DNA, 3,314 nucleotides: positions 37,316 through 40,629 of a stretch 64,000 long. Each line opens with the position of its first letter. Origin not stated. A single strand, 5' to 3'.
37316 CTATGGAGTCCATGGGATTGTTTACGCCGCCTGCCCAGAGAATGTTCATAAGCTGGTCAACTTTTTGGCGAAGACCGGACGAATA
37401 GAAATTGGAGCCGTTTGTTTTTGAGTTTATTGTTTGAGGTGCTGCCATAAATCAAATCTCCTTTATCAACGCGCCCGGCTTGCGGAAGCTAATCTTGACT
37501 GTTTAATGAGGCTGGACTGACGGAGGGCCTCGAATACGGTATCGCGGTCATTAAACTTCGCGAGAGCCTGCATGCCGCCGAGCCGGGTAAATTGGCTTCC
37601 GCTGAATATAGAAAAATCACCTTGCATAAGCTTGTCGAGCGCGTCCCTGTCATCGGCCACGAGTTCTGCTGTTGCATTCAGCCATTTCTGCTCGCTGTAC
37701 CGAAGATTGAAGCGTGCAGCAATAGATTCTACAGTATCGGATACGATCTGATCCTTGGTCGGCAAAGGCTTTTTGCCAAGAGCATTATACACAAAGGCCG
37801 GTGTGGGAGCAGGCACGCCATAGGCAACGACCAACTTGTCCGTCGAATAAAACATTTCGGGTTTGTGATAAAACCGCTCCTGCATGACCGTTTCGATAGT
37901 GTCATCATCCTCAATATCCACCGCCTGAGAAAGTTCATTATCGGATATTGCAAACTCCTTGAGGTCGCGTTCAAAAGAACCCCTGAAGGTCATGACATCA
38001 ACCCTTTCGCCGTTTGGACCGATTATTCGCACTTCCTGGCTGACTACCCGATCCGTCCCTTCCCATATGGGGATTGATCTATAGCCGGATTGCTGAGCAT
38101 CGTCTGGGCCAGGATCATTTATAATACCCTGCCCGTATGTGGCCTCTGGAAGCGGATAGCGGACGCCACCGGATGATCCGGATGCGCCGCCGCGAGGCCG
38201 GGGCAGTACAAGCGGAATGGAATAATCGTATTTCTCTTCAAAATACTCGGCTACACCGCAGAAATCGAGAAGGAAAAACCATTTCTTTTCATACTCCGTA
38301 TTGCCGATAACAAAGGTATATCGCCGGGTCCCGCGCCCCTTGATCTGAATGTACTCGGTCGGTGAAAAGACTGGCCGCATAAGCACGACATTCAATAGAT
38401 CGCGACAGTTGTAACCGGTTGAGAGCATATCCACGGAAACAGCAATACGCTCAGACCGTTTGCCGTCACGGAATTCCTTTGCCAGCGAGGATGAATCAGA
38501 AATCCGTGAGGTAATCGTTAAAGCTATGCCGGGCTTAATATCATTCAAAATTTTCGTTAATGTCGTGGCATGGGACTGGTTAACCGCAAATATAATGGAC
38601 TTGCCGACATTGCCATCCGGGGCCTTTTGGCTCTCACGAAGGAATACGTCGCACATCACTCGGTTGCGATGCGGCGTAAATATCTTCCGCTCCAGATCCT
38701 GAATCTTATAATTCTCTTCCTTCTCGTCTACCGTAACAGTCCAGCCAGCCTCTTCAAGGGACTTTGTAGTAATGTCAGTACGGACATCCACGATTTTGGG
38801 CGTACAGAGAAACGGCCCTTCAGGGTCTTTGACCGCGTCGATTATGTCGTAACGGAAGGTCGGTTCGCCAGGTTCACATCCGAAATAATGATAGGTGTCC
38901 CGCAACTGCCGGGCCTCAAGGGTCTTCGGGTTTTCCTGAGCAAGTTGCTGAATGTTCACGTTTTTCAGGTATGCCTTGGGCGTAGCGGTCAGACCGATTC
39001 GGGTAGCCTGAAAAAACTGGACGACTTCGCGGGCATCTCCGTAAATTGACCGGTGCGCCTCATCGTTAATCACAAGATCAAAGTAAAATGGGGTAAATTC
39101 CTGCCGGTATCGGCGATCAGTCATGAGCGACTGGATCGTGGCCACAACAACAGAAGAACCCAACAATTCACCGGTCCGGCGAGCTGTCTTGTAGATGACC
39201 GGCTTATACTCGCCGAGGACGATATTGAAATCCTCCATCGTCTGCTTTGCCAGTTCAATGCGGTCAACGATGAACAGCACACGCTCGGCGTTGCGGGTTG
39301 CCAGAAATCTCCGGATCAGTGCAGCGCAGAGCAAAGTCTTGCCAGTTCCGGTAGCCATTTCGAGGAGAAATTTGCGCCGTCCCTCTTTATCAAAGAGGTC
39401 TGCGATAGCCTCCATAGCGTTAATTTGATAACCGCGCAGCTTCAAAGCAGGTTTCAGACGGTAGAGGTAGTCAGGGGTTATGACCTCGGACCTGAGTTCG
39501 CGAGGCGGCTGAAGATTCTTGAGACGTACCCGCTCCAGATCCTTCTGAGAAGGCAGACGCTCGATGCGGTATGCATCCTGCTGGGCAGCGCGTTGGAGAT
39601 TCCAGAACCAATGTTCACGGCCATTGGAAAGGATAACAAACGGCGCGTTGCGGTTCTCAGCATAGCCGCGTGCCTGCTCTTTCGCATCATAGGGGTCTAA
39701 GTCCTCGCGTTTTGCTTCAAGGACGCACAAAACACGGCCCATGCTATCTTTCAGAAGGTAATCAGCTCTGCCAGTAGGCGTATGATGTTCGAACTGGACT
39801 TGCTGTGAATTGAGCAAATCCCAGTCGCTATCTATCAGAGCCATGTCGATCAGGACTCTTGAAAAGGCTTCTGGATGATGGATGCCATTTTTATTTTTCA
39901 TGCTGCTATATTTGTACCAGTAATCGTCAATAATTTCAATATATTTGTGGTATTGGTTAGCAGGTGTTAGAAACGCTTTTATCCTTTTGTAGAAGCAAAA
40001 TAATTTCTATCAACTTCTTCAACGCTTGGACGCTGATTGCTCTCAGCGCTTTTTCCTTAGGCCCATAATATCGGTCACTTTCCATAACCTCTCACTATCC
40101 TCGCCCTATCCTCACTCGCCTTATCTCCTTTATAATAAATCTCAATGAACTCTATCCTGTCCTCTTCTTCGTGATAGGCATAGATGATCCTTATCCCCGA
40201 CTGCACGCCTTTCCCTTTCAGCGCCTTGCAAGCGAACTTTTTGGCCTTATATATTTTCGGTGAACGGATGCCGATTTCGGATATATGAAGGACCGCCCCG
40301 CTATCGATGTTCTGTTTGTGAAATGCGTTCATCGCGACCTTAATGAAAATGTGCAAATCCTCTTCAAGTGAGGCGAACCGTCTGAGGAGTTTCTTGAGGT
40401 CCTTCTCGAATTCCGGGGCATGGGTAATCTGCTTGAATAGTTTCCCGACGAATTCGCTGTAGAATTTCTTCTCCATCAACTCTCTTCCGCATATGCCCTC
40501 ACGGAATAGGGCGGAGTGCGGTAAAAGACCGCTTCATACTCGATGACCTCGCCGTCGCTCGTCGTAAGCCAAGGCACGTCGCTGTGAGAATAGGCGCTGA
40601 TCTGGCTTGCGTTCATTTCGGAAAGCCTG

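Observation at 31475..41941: tRNA-Ala-adjacent defence / toxin-antitoxin island bracketed by vapBC-derived direct repeats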

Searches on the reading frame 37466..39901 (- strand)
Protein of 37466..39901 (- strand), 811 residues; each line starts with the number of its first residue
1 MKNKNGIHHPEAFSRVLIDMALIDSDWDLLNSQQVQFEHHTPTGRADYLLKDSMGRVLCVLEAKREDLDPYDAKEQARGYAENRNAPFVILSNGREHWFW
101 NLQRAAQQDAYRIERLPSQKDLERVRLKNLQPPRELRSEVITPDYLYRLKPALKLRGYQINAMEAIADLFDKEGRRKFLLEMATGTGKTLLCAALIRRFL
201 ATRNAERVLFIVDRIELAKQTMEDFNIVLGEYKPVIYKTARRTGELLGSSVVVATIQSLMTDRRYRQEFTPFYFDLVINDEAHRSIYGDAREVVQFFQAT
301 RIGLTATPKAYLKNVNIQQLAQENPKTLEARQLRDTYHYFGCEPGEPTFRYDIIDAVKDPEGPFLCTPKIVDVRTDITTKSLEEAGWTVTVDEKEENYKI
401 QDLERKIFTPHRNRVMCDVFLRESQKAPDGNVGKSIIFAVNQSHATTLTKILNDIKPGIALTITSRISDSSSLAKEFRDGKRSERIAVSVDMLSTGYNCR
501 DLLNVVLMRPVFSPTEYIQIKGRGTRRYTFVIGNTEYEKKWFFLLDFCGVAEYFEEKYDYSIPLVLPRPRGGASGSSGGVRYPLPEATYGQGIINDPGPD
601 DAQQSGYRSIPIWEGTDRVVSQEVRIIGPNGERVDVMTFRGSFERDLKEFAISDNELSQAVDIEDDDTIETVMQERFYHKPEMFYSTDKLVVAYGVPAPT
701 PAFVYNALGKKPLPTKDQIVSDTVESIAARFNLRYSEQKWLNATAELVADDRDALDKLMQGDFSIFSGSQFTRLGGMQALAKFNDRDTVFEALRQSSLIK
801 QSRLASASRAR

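Call 8: search_protein_families(library=padloc, proteins=[window:37466-39901:-], max_evalue=0.01)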
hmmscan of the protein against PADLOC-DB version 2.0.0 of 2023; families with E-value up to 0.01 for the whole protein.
window:37466-39901:- (811 aa): 29 families (the best 25 are shown)
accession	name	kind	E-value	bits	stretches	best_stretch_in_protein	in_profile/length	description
PDLC03047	REase_I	-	1.1e-63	213.4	1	14-559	203-734/1107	Type I restriction enzyme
PDLC03049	REase_I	-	3e-37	126.1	1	45-558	59-550/807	Type I restriction enzyme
PDLC03659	mREase_IV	-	1.2e-20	71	2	161-320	225-382/945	Type IV methyl-directed restriction enzyme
PDLC03042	REase_I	-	3.9e-20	68.9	1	153-529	443-832/1170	Type I restriction enzyme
PDLC03658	mREase_IV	-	2e-17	60.2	2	159-310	227-373/953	Type IV methyl-directed restriction enzyme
PDLC02707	PbeA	-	2.4e-16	57.5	1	100-313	207-418/672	PbeA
PDLC03048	REase_I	-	6.4e-13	45.7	1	153-359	239-441/976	Type I restriction enzyme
PDLC03045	REase_I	-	1.3e-11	41.2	1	156-321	259-436/995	Type I restriction enzyme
PDLC02704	PbeA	-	1.5e-10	38.2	1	134-321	235-431/682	PbeA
PDLC03597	REase_MTase_IIG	-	2.4e-10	36.6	1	152-225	165-237/1646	Type IIG restriction enzyme-methyltransferase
PDLC01439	typeIV_DinG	-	6.9e-08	29.6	1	153-226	15-81/575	CAS-IV-A; associated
PDLC02706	PbeA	-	1.9e-06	24.8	1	156-312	271-435/722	PbeA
PDLC04476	PDC-M16A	-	1.2e-05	21.9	1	154-204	4-54/691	-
PDLC02620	DrmD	-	1.2e-05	21.5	1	174-284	116-228/1060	DrmD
PDLC04986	PDC-S28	-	1.5e-05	21.6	1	154-285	34-162/831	-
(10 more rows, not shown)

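Call 9: search_protein_families(library=ncbifam, proteins=[window:37466-39901:-], max_evalue=0.01)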
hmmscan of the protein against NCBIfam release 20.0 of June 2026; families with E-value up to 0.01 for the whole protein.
window:37466-39901:- (811 aa): 16 families
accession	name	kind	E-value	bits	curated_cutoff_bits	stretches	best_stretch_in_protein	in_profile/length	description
NF046051.1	restrict_EcoAI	equivalog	1.9e-69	234.9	550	1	41-659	47-635/768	EcoAI/FtnUII family type I restriction enzme subunit R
NF008521.0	PRK11448.1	equivalog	9.9e-47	159.6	729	2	150-309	409-595/1123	type I restriction-modification system endonuclease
NF053632.1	heli_RadD_YejH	equivalog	2.8e-16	59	720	1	154-527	2-342/573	DNA repair helicase RadD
TIGR00348.1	hsdR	subfamily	3.9e-13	48.8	284.55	1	173-332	265-432/674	HsdR family type I site-specific deoxyribonuclease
TIGR04095.1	dnd_restrict_1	equivalog_domain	4.6e-10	39.1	600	1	151-321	5-181/451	DNA phosphorothioation system restriction enzyme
NF004067.0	PRK05580.1-4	equivalog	1.3e-05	23.8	763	1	145-228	195-273/737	primosomal protein N'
NF004066.1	PRK05580.1-3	equivalog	0.00011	20.6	813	1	89-232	196-326/788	primosomal protein N'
TIGR03117.2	cas_csf4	equivalog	0.00015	20.1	400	1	150-231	124-202/800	type IV CRISPR-associated DEAD/DEAH-box helicase Csf4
NF010337.0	PRK13766.1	equivalog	0.001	17.2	610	1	172-286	27-145/781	Hef nuclease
NF042913.1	CyRepA1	equivalog_domain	0.0012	17.9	200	1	181-283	8-95/595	plasmid replication protein, CyRepA1 family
NF004070.0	PRK05580.2-2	equivalog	0.0013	17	921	1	150-288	192-328/729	primosomal protein N'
NF003426.0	PRK04914.1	equivalog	0.002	16.4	576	1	176-286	171-286/959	RNA polymerase-associated protein RapA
NF046055.1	restr_BPTD_3080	equivalog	0.002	16.1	800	0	477-534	568-624/970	BPTD_3080 family restriction endonuclease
TIGR02782.1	TrbB_P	equivalog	0.0023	17.2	304.55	1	174-219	135-180/303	P-type conjugative transfer ATPase TrbB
TIGR00595.1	priA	equivalog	0.0038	15.9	230.35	0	179-304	1-122/509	replication restart helicase PriA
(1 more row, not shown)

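Call 39: search_protein_families(library=pfam, proteins=[window:37466-39901:-], max_evalue=5)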
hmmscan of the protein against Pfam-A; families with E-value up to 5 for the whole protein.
window:37466-39901:- (811 aa): 10 families
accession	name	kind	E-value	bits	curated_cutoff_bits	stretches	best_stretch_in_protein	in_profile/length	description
PF04851.21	ResIII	-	3.7e-38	131.5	22.5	1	153-309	2-163/164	Type III restriction enzyme, res subunit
PF18766.7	SWI2_SNF2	-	4.3e-17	63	26.7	1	158-310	1-157/221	SWI2/SNF2 ATPase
PF00270.35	DEAD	-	7.7e-13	49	26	1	161-313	6-165/167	DEAD/DEAH box helicase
PF04313.20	HSDR_N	-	3.4e-07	30.7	25.1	1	33-105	116-195/198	Type I restriction enzyme R protein N terminus (HSDR_N)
PF13588.12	HSDR_N_2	-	4.6e-07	30.4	25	1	35-117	28-110/110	Type I restriction enzyme R protein N terminus (HSDR_N)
PF00271.37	Helicase_C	-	6.3e-07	30.1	23.5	1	431-526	14-108/110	Helicase conserved C-terminal domain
PF20464.3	MmeI_N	-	0.016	15.9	27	1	72-134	88-159/181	MmeI, N-terminal domain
PF08011.17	PDDEXK_9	-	0.042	14.3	25.5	1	29-82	16-77/105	PD-(D/E)XK nuclease superfamily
PF24883.2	NPHP3_N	-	0.11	13.1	24.8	1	175-224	22-70/164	Nephrocystin 3, N-terminal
PF13872.12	AAA_34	-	0.13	11.6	27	1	160-238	45-122/306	P-loop containing NTP hydrolase pore-1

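Call 93: search_dna_similar(query=window:37466-39901:-, collection=plasmids, mode=protein, max_rows=12, max_evalue=1e-50)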
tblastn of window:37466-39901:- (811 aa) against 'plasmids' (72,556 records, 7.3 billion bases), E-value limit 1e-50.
Records with a match: 67; places in all: 67; records where one place covers at least 80% of the query: 53.
Best place of each record, by identity: <60% 67.
By first word of the organism name: Escherichia 52; Salmonella 2; Paracoccus 1; Klebsiella 1; Methylococcus 1; Aromatoleum 1; Pseudomonas 1; Arthrobacter 1; Sphingomonas 1; Leptolyngbya 1; and 5 more.
By predicted mobility (MOB-suite, as given by PLSDB): conjugative 53; non-mobilizable 10; mobilizable 4.
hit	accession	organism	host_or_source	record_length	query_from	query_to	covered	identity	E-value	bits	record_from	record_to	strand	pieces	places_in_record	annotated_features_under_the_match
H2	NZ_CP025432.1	Paracoccus zhejiangensis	single cell,sludge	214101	43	696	81%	38.5%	3e-119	404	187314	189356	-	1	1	DEAD/DEAH box helicase family protein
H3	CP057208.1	Escherichia coli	culture,Pooled sheep faecal samples ...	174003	41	696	81%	37.4%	9e-121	409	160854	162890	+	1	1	DEAD/DEAH box helicase family protein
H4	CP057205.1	Escherichia coli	culture,Pooled sheep faecal samples ...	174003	41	696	81%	37.4%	9e-121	409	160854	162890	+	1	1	DEAD/DEAH box helicase family protein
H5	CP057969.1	Escherichia coli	culture,Pooled cattle faecal samples ...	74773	41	696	81%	37.4%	1e-120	408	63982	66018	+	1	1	DEAD/DEAH box helicase family protein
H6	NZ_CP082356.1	Escherichia coli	-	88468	41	696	81%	37.4%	1e-120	408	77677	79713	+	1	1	DEAD/DEAH box helicase family protein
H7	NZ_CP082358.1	Escherichia coli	top soil suspension,Top soil and leaf ...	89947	41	696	81%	37.4%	1e-120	408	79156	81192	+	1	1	DEAD/DEAH box helicase family protein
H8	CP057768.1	Escherichia coli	culture,Pooled sheep faecal samples ...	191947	41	696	81%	37.4%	2e-120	408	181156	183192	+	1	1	DEAD/DEAH box helicase family protein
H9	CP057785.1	Escherichia coli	culture,Pooled sheep faecal samples ...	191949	41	696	81%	37.4%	2e-120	408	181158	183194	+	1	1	DEAD/DEAH box helicase family protein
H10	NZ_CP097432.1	Escherichia coli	Homo sapiens,Human gut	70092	41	696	81%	37.4%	2e-120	408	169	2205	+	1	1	DEAD/DEAH box helicase family protein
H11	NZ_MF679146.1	Escherichia coli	Homo sapiens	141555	41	696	81%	37.4%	2e-120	408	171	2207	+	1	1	DEAD/DEAH box helicase family protein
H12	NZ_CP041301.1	Escherichia coli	Homo sapiens,urine from healthy adult ...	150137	41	696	81%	37.4%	2e-120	408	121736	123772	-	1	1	DEAD/DEAH box helicase family protein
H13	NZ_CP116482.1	Escherichia coli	Homo sapiens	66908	41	696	81%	37.4%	2e-120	407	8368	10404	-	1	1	DEAD/DEAH box helicase family protein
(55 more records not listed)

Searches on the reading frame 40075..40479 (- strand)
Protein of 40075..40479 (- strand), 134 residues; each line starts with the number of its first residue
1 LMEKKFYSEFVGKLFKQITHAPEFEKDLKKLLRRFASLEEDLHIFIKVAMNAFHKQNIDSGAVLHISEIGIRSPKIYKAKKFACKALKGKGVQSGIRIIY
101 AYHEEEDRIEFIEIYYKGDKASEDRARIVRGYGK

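Call 7: search_protein_families(library=pfam, proteins=[window:40075-40479:-], max_evalue=0.01)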
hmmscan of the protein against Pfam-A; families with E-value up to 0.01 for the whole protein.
window:40075-40479:- (134 aa): 0 families

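Call 8: search_protein_families(library=padloc, proteins=[window:40075-40479:-], max_evalue=0.01)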
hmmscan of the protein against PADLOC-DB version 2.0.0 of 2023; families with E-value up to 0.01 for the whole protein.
window:40075-40479:- (134 aa): 0 families

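Call 9: search_protein_families(library=ncbifam, proteins=[window:40075-40479:-], max_evalue=0.01)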
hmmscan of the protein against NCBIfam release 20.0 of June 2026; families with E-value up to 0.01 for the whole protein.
window:40075-40479:- (134 aa): 1 family
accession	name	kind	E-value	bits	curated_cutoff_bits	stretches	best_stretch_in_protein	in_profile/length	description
TIGR01204.1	bioW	equivalog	0.0066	15.9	193.55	1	18-96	13-89/232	6-carboxyhexanoate--CoA ligase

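Call 26: search_solved_structures(query=window:40075-40479:-, max_evalue=1)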
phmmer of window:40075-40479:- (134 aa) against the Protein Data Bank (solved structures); distinct sequences matched with E-value up to 1: 7.
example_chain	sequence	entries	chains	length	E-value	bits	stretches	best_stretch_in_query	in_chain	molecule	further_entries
5ja9_C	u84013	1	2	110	0.059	16.8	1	86-121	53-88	Toxin HigB-2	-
5ja8_A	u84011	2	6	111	0.06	16.8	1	86-121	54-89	Toxin HigB-2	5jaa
8a0x_C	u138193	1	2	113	0.062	16.8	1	86-121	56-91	Toxin HigB-2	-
7q3y_A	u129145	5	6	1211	0.077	16.4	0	12-51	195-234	Angiotensin-converting enzyme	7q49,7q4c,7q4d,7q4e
9tv9_C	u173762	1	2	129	0.079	16.4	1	86-121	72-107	Toxin HigB-2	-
5mje_A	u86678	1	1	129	0.081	16.4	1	86-121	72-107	Cytotoxic translational repressor of toxin-antitoxin stability system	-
9clx_A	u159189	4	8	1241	0.084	16.3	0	12-51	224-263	Angiotensin-converting enzyme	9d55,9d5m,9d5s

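Call 39: search_protein_families(library=pfam, proteins=[window:40075-40479:-], max_evalue=5)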
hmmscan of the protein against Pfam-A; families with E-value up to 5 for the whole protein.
window:40075-40479:- (134 aa): 4 families
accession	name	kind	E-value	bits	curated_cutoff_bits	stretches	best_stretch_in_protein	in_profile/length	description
PF08903.17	DUF1846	-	0.069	12.4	27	1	2-62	23-84/333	Domain of unknown function DUF1846, N-terminal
PF08933.16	PrnB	-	0.072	12.3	27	1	20-117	124-218/387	Monodechloroaminopyrrolnitrin synthase PrnB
PF02847.23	MA3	-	0.093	13.1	23.2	1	1-52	45-98/113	MA3 domain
PF16087.11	DUF4817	-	0.47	10.6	22.6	1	106-124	3-21/55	Helix-turn-helix domain (DUF4817)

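Call 52: find_homologous_proteins(query=window:40075-40479:-)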
Query window:40075-40479:- (134 aa): 2696 proteins with E <= 0.001 among 2709 candidates; the best 120 are listed.
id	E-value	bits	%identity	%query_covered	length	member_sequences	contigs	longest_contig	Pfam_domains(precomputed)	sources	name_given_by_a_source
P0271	6.4e-80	283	100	99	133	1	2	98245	-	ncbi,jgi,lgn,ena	ncbi:MAG: hypothetical protein WC581_00585 [Thermodesulfovibrionales bacterium]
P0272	4.3e-76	271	96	99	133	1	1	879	-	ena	-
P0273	5.2e-76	271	95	99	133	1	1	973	-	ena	-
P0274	9.2e-76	270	96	99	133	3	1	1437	-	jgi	-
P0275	9.2e-74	263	94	99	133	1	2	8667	-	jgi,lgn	jgi:mRNA-degrading endonuclease RelE of RelBE toxin-antitoxin system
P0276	1.1e-73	263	91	99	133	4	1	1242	-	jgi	-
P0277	1.2e-73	263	93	99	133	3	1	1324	-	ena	-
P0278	1.4e-73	263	95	99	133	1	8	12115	-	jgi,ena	-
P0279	2.8e-73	262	95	99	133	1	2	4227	-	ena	-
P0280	5.3e-73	261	94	99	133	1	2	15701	-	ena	-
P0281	6.0e-73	261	94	99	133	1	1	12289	-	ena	-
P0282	7.8e-73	260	94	99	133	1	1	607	-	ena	-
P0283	2.1e-68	246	86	99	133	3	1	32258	-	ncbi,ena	-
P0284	1.7e-67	243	84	99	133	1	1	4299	-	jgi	-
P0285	2.1e-66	240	83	99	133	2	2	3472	-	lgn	-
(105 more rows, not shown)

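Call 55: search_solved_structures(query=A6, max_evalue=1)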
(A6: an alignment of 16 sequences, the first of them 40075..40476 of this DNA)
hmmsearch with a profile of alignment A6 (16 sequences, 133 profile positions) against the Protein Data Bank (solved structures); distinct sequences matched with E-value up to 1: 5.
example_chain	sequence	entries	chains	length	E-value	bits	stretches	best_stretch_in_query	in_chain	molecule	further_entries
5ja9_C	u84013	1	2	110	0.039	17.1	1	85-121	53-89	Toxin HigB-2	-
5ja8_A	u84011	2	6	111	0.04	17.1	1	85-121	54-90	Toxin HigB-2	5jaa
8a0x_C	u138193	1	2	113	0.041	17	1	85-121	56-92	Toxin HigB-2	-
9tv9_C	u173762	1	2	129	0.053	16.7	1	85-121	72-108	Toxin HigB-2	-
5mje_A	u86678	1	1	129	0.055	16.6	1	85-121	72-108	Cytotoxic translational repressor of toxin-antitoxin stability system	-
